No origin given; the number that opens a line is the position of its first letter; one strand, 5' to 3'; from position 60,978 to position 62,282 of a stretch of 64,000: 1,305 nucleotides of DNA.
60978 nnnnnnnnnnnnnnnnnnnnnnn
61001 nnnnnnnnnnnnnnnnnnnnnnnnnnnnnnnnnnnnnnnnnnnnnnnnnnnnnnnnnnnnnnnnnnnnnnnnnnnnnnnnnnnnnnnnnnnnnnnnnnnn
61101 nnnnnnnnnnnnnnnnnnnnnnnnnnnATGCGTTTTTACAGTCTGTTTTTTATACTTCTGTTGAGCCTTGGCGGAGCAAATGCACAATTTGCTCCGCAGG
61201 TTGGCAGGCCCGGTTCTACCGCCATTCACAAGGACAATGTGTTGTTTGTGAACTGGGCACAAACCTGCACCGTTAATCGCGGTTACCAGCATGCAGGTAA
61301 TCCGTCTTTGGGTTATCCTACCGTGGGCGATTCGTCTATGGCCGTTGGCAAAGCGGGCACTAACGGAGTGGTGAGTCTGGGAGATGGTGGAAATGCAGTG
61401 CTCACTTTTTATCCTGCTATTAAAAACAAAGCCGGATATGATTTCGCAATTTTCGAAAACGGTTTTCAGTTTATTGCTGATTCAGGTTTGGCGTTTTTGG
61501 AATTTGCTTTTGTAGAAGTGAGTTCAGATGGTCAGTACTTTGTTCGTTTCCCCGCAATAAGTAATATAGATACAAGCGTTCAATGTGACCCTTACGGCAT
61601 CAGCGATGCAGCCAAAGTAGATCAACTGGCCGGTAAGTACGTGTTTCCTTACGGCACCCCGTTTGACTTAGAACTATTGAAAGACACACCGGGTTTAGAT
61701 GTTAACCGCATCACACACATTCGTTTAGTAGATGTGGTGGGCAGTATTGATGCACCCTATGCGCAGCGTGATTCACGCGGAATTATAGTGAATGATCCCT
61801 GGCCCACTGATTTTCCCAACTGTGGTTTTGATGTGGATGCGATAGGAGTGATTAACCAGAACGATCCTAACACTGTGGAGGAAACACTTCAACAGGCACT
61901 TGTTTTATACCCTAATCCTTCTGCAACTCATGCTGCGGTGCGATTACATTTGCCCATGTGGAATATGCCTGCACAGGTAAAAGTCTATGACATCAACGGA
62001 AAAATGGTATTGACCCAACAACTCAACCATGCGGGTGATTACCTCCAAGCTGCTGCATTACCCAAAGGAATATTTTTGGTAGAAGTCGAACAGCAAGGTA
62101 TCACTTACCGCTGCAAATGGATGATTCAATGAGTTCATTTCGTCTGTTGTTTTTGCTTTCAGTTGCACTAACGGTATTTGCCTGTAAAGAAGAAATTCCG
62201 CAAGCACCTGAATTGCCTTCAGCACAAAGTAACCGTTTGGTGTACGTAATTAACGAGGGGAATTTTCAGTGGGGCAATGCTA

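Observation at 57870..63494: Cobalamin-riboswitch operon: BtuB plus four tightly coupled accessory genes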

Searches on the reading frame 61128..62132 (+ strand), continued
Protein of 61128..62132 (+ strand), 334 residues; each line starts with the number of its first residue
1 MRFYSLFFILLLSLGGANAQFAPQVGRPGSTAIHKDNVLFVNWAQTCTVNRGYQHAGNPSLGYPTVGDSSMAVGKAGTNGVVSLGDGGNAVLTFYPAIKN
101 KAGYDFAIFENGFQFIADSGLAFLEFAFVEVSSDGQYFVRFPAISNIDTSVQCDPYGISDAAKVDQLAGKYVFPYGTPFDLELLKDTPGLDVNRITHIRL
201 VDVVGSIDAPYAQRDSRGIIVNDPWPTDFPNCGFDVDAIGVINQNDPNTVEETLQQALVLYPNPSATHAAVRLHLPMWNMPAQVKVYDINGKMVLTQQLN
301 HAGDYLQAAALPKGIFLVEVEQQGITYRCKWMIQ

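Call 43: search_protein_families(library=pfam, alignment_id=A1, max_evalue=1)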
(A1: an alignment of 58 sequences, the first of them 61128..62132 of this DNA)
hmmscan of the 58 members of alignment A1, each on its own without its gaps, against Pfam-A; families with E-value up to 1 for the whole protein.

A. member 1, window:61128-62132:+ (334 aa): 2 families
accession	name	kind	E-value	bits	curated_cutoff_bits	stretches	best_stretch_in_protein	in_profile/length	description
PF18962.6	Por_Secre_tail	-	9.6e-09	35.9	27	1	260-328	1-70/75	Secretion system C-terminal sorting domain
PF16967.11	TcfC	-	0.15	12.1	29.4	1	279-321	10-51/68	E-set like domain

B. families by the number of members that match (of 58 scanned): 12 families
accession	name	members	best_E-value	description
PF18962.6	Por_Secre_tail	58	2.9e-14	Secretion system C-terminal sorting domain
PF16967.11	TcfC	6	0.007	E-set like domain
PF11589.14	DUF3244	3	0.09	Domain of unknown function (DUF3244)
PF19910.5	DUF6383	2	0.00021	Domain of unknown function (DUF6383)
PF16640.11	Big_3_5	2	0.021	Bacterial Ig-like domain (group 3)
PF16107.10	DUF4825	1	0.0047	Domain of unknown function (DUF4825)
PF20318.3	DUF6613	1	0.016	Family of unknown function (DUF6613)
PF24312.1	Ig-like_POM152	1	0.053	Nucleoporin POM152, Ig-like domain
PF14401.11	RLAN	1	0.059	RimK-like ATPgrasp N-terminal domain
PF01469.24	Pentapeptide_2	1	0.078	Pentapeptide repeats (8 copies)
PF03014.20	SP2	1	0.081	Structural protein 2 nucleoplasmin-like domain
PF03785.20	Peptidase_C25_C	1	0.24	Peptidase family C25, C terminal ig-like domain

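Call 81: search_protein_families(library=pfam, proteins=[L050:6796-7995:+, L058:6199-7899:+, L010:7222-7983:+, L066:6622-8001:+, L046:6635-7903:+, P0052, P0065, P0056, L050:10283-11434:+], max_evalue=0.001)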
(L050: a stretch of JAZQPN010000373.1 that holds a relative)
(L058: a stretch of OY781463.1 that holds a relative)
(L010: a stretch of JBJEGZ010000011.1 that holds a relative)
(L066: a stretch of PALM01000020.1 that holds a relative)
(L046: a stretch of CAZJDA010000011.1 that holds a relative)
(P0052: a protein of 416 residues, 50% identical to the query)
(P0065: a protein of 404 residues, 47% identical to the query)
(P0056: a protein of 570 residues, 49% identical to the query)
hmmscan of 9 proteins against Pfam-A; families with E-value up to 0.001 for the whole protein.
L050:6796-7995:+ (399 aa): 2 families
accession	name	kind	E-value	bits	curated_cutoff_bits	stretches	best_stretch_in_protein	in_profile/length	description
PF18962.6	Por_Secre_tail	-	7.8e-13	49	27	1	325-398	1-75/75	Secretion system C-terminal sorting domain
PF14478.12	DUF4430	-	2.1e-06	28.5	23.8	1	240-286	25-68/72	Domain of unknown function (DUF4430)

L058:6199-7899:+ (566 aa): 1 family
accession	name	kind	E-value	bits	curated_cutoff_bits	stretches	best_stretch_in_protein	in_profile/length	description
PF18962.6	Por_Secre_tail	-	4.3e-11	43.4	27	1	495-564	1-75/75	Secretion system C-terminal sorting domain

L010:7222-7983:+ (253 aa): 2 families
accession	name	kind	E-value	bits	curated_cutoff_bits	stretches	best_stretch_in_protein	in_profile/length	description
PF18962.6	Por_Secre_tail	-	1.4e-11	45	27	1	178-252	1-75/75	Secretion system C-terminal sorting domain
PF14478.12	DUF4430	-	1.7e-07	32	23.8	1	80-139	11-68/72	Domain of unknown function (DUF4430)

L066:6622-8001:+ (459 aa): 1 family
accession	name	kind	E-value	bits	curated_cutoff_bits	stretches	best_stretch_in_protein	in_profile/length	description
PF18962.6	Por_Secre_tail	-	1.3e-12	48.2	27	1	390-458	2-75/75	Secretion system C-terminal sorting domain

L046:6635-7903:+ (422 aa): 1 family
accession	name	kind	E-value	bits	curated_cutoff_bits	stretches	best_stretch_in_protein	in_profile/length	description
PF18962.6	Por_Secre_tail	-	1.2e-12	48.3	27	1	351-419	1-73/75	Secretion system C-terminal sorting domain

P0052 (416 aa): 2 families
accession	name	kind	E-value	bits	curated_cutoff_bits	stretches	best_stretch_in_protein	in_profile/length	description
PF14375.11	Cys_rich_CWC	-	3.5e-08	34.1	24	1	28-74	1-50/50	Cysteine-rich CWC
PF18962.6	Por_Secre_tail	-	1e-06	29.4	27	1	348-414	1-74/75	Secretion system C-terminal sorting domain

P0065 (404 aa): 2 families
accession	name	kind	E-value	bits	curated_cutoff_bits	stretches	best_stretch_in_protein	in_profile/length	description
PF18962.6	Por_Secre_tail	-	5.3e-11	43.1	27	1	336-402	1-75/75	Secretion system C-terminal sorting domain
PF14375.11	Cys_rich_CWC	-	8.2e-09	36.2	24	1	14-60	1-50/50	Cysteine-rich CWC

P0056 (570 aa): 2 families
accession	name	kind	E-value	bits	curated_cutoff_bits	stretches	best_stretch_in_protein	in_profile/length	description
PF14717.12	DUF4465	-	4.2e-52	177.5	25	1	79-248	5-176/176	Domain of unknown function (DUF4465)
PF18962.6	Por_Secre_tail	-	7.7e-13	49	27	1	491-568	1-75/75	Secretion system C-terminal sorting domain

L050:10283-11434:+ (383 aa): 1 family
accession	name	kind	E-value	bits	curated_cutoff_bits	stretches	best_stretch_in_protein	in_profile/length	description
PF01497.23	Peripla_BP_2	-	1.7e-20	73.9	27.5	1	142-338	39-232/235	Periplasmic binding protein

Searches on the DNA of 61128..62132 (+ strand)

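Call 42: search_rna_families(sources=[L006, L009, L012, L037, L041, L053, L075, L080], threshold=gathering)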
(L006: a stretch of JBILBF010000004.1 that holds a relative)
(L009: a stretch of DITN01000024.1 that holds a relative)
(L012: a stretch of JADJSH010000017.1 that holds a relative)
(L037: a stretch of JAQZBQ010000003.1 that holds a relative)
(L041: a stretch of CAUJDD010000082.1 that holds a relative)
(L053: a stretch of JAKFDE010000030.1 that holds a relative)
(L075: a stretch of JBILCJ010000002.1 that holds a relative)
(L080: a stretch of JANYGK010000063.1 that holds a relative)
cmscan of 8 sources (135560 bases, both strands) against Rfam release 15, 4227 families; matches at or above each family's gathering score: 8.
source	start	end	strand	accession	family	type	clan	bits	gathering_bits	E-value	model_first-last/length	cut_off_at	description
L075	7702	7888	+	RF00174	Cobalamin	Cis-reg; riboswitch;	CL00101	104.4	31.5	9.5e-25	1-189/189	no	Cobalamin riboswitch aptamer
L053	7746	7929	+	RF00174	Cobalamin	Cis-reg; riboswitch;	CL00101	102.1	31.5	4.4e-24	1-189/189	no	Cobalamin riboswitch aptamer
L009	7697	7892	+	RF00174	Cobalamin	Cis-reg; riboswitch;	CL00101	93.6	31.5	1.2e-21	1-189/189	no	Cobalamin riboswitch aptamer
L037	7782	7949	+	RF00174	Cobalamin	Cis-reg; riboswitch;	CL00101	87.3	31.5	7.3e-20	1-189/189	no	Cobalamin riboswitch aptamer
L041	7772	7942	+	RF00174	Cobalamin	Cis-reg; riboswitch;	CL00101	82.7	31.5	1.6e-18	1-189/189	no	Cobalamin riboswitch aptamer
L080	7766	7938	+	RF00174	Cobalamin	Cis-reg; riboswitch;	CL00101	80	31.5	9.5e-18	1-189/189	no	Cobalamin riboswitch aptamer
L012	7730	7958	+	RF00174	Cobalamin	Cis-reg; riboswitch;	CL00101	75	31.5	2.5e-16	1-189/189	no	Cobalamin riboswitch aptamer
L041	11766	11839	+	RF00005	tRNA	Gene; tRNA;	CL00001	63.2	29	4.9e-11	1-71/71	no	tRNA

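Call 45: search_rna_families(sources=[L007, L024, L028, L054, L040, L045, L063, L081, L033], threshold=gathering)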
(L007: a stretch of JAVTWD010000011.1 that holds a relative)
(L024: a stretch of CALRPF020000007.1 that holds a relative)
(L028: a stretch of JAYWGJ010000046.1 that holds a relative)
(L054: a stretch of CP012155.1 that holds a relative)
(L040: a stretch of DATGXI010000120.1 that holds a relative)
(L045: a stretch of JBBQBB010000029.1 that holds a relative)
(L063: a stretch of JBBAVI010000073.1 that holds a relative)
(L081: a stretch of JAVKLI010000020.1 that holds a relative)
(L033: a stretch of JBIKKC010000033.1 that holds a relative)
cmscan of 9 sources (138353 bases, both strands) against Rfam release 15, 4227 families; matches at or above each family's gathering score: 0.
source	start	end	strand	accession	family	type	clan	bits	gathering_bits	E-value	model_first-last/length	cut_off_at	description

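Call 83: search_rna_families(sources=[L002, L005, L013, L015, L017, L026, L035, L079, L039], threshold=gathering)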
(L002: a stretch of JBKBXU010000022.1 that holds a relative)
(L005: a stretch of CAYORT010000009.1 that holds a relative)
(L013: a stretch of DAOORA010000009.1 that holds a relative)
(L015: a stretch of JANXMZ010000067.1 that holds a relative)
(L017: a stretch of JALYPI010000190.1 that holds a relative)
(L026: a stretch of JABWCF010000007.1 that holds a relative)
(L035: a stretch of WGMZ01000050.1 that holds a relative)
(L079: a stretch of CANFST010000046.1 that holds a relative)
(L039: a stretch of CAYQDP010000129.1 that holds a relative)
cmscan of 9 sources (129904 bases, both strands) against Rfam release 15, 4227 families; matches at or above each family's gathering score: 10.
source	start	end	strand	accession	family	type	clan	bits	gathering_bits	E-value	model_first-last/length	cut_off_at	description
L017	4587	4774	+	RF00174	Cobalamin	Cis-reg; riboswitch;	CL00101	111.8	31.5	7.3e-27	1-189/189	no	Cobalamin riboswitch aptamer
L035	4926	5108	+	RF00174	Cobalamin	Cis-reg; riboswitch;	CL00101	109.1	31.5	4.2e-26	1-189/189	no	Cobalamin riboswitch aptamer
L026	4793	4992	+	RF00174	Cobalamin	Cis-reg; riboswitch;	CL00101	106.4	31.5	2.5e-25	1-189/189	no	Cobalamin riboswitch aptamer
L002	4460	4653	+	RF00174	Cobalamin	Cis-reg; riboswitch;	CL00101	100.9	31.5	9.2e-24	1-189/189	no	Cobalamin riboswitch aptamer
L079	4620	4805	+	RF00174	Cobalamin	Cis-reg; riboswitch;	CL00101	100.8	31.5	1e-23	1-189/189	no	Cobalamin riboswitch aptamer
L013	4756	4952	+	RF00174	Cobalamin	Cis-reg; riboswitch;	CL00101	94.4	31.5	6.9e-22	1-189/189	no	Cobalamin riboswitch aptamer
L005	2923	3129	+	RF00174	Cobalamin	Cis-reg; riboswitch;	CL00101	89.1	31.5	2.2e-20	1-189/189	no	Cobalamin riboswitch aptamer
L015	4987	5197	+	RF00174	Cobalamin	Cis-reg; riboswitch;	CL00101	88.9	31.5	2.5e-20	1-189/189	no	Cobalamin riboswitch aptamer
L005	12016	12089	-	RF00005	tRNA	Gene; tRNA;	CL00001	64.8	29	1.7e-11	1-71/71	no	tRNA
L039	1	80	+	RF00174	Cobalamin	Cis-reg; riboswitch;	CL00101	34.7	31.5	8.3e-05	101-189/189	5'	Cobalamin riboswitch aptamer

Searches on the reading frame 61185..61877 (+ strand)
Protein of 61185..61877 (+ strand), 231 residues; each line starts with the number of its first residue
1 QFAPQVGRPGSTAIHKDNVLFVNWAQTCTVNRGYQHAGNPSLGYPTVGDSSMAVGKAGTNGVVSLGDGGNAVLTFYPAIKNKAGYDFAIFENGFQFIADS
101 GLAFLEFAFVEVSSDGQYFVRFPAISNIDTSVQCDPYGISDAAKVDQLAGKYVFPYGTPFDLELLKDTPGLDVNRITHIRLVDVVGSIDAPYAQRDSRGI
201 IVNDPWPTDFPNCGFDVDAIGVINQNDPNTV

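Call 62: predict_structure(alignment_id=A2)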
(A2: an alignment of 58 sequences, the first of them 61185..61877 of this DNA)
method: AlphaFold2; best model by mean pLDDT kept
length: 231 residues; sequences in the alignment: 58
mean_pLDDT: 94.8   pTM: 0.93
mean pLDDT of the five models: 94.8, 94.5, 94.4, 93.2, 92.9
residues with pLDDT >= 90: 203; 70-90: 24; 50-70: 3; < 50: 1
segments of 3 or more residues with pLDDT < 50: none
pLDDT, mean of each block of 10 residues (from residue 1): 92 98 98 96 96 97 97 98 98 78 92 98 97 92 96 96 98 98 97 97 92 94 89 47
secondary structure, 60 per line:
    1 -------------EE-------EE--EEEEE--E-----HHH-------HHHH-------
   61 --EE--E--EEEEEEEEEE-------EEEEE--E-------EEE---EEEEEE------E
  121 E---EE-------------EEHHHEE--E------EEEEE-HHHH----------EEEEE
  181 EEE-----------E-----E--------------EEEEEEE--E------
elements in order: E27-31 H50-53 E70-79 E87-91 E102-104 E108-113 E156-160 H162-165 E176-183 E216-222
